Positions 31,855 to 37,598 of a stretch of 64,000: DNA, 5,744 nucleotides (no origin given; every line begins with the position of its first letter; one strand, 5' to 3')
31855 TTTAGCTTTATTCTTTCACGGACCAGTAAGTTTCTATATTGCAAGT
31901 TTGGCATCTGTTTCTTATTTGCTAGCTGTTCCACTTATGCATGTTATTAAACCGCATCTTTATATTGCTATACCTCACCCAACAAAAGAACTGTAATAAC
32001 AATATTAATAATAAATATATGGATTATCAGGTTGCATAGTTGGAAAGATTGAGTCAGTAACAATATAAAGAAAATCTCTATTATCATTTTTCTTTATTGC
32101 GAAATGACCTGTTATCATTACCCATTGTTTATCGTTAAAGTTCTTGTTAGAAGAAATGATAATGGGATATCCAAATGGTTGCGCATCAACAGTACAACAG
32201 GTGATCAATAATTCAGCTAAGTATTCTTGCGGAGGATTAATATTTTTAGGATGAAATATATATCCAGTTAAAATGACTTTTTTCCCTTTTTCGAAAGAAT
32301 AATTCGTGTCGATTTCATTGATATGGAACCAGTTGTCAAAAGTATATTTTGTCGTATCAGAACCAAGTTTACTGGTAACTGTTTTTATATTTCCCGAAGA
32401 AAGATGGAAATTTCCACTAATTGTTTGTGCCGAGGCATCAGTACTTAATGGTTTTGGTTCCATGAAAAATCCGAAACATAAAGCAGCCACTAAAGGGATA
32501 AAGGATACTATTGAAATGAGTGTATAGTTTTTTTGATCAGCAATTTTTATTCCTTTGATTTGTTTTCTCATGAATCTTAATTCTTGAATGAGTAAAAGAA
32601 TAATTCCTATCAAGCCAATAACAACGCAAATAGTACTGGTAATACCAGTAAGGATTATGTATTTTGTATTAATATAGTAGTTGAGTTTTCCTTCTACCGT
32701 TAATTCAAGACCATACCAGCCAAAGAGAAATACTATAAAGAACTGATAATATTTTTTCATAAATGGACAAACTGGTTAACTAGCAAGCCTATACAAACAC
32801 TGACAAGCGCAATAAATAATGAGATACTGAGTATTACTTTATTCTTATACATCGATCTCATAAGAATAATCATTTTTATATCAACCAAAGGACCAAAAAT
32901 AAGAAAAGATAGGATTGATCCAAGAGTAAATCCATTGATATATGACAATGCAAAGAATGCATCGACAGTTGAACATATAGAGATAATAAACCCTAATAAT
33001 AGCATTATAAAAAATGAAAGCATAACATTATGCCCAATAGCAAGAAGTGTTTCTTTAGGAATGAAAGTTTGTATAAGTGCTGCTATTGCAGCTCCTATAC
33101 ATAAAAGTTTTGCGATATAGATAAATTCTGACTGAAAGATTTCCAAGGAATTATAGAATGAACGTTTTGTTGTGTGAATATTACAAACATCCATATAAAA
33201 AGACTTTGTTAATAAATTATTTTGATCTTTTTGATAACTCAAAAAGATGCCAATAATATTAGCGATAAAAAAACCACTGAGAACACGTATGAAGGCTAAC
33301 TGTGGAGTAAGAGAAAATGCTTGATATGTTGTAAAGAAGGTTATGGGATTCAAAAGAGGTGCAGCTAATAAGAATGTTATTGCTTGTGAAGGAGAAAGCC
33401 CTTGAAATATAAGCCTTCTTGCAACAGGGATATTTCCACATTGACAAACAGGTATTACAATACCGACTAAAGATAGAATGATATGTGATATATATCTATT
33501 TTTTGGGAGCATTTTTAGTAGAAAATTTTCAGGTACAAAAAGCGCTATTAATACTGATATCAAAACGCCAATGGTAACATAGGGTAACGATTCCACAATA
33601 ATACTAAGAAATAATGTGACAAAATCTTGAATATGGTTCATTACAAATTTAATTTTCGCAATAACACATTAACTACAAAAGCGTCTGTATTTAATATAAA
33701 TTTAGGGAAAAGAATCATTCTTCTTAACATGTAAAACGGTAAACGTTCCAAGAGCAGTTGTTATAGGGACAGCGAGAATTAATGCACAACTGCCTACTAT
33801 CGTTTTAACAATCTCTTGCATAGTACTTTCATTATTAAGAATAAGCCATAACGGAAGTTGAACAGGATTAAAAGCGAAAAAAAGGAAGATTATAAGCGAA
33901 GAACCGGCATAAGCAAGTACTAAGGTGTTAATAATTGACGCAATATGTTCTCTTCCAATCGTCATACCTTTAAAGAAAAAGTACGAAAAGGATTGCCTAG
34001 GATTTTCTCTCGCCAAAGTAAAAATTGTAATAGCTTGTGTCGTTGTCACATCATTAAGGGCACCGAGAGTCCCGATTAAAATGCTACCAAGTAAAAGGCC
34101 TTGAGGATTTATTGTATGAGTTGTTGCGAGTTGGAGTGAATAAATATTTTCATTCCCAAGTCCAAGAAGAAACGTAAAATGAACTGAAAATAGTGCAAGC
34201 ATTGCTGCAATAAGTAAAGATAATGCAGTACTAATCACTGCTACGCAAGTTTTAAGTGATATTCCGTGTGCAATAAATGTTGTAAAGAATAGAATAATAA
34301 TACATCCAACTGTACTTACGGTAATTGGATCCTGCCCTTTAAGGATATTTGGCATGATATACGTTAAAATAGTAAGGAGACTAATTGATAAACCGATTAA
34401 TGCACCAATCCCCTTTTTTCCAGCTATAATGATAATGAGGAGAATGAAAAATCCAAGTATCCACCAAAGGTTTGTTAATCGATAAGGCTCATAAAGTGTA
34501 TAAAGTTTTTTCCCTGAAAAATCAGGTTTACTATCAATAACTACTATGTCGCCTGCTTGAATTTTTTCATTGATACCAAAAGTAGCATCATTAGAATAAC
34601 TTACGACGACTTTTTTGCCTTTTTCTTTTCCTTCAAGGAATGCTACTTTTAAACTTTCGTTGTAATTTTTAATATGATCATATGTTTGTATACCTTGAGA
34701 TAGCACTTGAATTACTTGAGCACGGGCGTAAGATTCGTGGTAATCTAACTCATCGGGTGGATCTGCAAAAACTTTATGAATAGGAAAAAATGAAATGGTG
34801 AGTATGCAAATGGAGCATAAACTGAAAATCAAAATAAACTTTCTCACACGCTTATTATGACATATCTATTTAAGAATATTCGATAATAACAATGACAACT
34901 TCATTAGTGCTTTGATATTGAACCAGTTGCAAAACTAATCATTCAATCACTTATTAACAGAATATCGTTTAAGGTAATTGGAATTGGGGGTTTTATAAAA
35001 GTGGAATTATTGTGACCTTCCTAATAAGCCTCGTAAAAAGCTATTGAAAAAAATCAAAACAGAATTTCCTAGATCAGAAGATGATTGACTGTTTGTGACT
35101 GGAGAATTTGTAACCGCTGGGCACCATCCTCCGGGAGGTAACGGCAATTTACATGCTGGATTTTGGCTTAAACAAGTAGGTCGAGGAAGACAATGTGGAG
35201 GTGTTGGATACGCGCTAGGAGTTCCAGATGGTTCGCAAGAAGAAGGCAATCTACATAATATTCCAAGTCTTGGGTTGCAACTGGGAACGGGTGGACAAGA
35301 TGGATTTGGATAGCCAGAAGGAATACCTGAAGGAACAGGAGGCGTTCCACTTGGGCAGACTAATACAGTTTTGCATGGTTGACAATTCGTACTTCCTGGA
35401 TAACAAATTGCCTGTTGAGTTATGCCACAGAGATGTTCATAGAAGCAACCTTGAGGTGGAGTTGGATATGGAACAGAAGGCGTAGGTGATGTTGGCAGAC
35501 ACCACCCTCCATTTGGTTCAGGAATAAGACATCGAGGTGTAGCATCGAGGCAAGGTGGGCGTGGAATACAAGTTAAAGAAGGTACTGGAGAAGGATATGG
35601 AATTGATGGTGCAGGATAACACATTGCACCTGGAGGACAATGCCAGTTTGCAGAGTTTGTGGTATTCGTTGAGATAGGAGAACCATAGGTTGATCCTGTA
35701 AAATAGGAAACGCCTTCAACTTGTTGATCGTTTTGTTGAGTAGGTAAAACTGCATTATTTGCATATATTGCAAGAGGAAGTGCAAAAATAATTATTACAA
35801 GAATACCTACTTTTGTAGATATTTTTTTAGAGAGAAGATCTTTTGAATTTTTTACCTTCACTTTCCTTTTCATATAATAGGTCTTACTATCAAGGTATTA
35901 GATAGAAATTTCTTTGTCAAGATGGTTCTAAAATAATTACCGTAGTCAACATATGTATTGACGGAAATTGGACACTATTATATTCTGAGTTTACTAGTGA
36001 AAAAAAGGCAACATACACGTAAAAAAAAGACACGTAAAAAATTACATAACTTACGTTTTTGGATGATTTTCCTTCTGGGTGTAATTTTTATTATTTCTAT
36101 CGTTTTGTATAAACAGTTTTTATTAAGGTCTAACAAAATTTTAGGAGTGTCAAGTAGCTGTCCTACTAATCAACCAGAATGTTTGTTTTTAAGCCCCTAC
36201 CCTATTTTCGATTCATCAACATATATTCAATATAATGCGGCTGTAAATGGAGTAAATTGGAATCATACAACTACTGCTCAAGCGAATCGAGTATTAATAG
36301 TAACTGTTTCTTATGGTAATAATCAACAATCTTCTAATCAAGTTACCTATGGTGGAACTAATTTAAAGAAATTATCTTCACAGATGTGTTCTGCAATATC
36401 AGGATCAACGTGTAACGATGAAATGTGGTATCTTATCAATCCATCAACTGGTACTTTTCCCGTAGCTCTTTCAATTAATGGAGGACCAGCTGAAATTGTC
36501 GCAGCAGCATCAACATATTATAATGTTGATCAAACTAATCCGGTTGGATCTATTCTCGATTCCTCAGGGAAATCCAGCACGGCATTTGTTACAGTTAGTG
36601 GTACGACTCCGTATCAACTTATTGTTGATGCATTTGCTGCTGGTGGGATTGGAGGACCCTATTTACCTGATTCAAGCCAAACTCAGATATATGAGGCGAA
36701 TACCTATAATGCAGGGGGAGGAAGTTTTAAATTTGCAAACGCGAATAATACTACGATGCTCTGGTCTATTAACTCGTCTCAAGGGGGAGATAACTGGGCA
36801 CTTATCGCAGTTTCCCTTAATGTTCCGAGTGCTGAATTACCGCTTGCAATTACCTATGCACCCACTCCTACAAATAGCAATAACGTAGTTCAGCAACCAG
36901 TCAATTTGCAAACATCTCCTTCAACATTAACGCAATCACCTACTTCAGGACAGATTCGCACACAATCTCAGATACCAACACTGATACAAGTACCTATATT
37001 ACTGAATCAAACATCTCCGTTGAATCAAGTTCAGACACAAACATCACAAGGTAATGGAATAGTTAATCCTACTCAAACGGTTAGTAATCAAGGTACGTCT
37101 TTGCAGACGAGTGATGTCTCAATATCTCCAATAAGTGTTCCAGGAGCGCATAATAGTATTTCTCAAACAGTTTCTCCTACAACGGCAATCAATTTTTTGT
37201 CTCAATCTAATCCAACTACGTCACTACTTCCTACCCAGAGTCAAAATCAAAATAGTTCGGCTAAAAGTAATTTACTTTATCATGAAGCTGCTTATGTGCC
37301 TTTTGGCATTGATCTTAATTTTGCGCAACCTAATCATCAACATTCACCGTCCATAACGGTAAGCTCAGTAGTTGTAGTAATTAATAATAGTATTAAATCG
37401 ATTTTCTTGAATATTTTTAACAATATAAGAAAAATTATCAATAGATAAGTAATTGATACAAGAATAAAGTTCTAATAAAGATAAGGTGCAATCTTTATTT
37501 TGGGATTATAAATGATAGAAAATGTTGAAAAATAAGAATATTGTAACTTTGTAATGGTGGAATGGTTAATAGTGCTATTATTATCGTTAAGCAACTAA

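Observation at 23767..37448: Three secreted S/T/P-rich proteins share a conserved, unannotated C-terminal tail domain (LLY[QH]EA[TA]Y.P ... NFA ... INN[AS]I..FF/IF ... KIIN[KR]): a candidate novel sorting or anchor signal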

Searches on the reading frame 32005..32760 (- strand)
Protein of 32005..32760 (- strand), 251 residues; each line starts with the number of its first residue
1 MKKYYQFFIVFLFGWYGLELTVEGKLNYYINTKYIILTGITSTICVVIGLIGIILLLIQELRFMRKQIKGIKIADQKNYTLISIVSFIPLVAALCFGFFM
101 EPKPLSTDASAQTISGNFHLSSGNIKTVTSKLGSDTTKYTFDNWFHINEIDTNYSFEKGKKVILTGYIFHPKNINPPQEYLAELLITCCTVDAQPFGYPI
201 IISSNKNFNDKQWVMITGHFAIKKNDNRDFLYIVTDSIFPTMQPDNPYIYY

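Call 22: search_protein_families(library=pfam, proteins=[window:32005-32760:-], max_evalue=0.001)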
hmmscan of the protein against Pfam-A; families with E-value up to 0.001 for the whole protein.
window:32005-32760:- (251 aa): 2 families
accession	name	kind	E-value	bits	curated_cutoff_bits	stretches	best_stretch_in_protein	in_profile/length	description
PF21537.2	DUF1980_C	-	1.4e-15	57.7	25.9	1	143-251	30-141/141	DUF1980 C-terminal domain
PF09323.15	DUF1980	-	3.8e-09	37.4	25.9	1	6-109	2-103/110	DUF1980 N-terminal domain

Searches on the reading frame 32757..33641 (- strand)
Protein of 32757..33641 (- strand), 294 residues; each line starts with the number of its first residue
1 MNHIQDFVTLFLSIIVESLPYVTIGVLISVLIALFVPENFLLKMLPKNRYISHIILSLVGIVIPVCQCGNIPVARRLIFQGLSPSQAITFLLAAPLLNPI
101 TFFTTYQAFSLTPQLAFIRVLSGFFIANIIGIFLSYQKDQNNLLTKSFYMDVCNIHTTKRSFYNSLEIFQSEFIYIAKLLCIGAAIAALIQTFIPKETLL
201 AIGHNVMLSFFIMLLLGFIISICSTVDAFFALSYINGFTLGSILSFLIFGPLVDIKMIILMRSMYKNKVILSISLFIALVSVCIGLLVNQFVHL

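Call 22: search_protein_families(library=pfam, proteins=[window:32757-33641:-], max_evalue=0.001)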
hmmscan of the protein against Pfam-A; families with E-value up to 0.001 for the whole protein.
window:32757-33641:- (294 aa): 1 family
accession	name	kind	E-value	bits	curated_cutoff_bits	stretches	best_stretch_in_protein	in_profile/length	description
PF03773.19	ArsP_1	-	9.8e-64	215.8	32.3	1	4-289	2-293/294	Predicted permease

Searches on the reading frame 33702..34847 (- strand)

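Call 22: search_protein_families(library=pfam, proteins=[window:33702-34847:-], max_evalue=0.001)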
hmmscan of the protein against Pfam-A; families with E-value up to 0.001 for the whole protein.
window:33702-34847:- (381 aa): 1 family
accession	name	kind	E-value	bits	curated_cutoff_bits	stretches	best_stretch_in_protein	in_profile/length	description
PF07907.16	YibE_F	-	2.1e-59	201.4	27.2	1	127-368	1-240/241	YibE/F-like protein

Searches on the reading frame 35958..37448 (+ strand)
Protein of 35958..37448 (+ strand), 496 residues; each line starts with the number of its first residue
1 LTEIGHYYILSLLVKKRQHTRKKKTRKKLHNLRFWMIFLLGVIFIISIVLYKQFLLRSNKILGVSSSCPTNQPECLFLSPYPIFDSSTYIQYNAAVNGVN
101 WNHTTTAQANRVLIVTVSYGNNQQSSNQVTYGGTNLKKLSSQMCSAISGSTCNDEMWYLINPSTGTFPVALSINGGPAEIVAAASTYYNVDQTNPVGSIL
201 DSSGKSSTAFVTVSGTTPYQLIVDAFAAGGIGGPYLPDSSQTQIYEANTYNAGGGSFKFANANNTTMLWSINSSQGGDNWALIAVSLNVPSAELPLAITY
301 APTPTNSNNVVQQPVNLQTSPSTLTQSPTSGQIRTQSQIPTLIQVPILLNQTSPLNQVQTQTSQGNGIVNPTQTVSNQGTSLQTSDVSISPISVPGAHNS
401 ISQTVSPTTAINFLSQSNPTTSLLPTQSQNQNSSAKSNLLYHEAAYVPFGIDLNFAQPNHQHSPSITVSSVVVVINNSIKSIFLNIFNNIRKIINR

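Call 6: search_protein_families(library=pfam, proteins=[window:35958-37448:+], max_evalue=1)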
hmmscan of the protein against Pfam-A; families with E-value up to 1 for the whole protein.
window:35958-37448:+ (496 aa): 1 family
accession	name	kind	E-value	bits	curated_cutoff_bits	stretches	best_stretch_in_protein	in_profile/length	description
PF11381.13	DUF3185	-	0.55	10.7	25.3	1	131-160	17-46/59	Protein of unknown function (DUF3185)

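Call 7: search_protein_families(library=ncbifam, proteins=[window:35958-37448:+], max_evalue=1)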
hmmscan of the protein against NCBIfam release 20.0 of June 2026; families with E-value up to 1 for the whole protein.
window:35958-37448:+ (496 aa): 1 family
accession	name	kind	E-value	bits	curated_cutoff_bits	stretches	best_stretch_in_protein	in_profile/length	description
NF040904.1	PhrA_Strep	subfamily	0.29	11.4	40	1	27-57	3-33/56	PhrA family quorum-sensing system peptide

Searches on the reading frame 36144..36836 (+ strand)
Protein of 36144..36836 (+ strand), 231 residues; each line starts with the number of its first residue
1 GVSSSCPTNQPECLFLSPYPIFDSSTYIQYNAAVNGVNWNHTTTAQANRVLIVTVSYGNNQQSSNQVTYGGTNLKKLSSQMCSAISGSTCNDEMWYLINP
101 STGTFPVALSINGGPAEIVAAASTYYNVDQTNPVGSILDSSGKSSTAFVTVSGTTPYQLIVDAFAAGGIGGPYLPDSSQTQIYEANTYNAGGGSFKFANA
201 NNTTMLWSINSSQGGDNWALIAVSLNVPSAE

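Call 48: search_solved_structures(query=window:36144-36836:+, max_evalue=1)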
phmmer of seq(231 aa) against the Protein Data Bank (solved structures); distinct sequences matched with E-value up to 1: 0.

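Call 49: search_protein_families(library=pfam, proteins=[window:36144-36836:+], max_evalue=5)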
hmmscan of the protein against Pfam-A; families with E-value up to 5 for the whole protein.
seq(231 aa): 1 family
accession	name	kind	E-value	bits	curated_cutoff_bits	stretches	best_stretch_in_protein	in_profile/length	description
PF11381.13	DUF3185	-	0.081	13.3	25.3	1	69-98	17-46/59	Protein of unknown function (DUF3185)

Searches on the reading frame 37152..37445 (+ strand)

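Call 55: search_protein_families(library=ncbifam, proteins=[window:37152-37445:+], max_evalue=10)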
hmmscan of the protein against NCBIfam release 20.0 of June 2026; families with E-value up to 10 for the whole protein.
seq(98 aa): 1 family
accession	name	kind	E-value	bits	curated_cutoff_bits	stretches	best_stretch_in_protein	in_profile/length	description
NF012025.0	PRK15481.1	equivalog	0.055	12.1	573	1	8-50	83-125/432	MocR-like B6 salvage transcription factor PtsJ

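Call 56: search_protein_families(library=pfam, proteins=[window:37152-37445:+], max_evalue=10)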
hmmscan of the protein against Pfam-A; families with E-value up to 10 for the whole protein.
seq(98 aa): 0 families
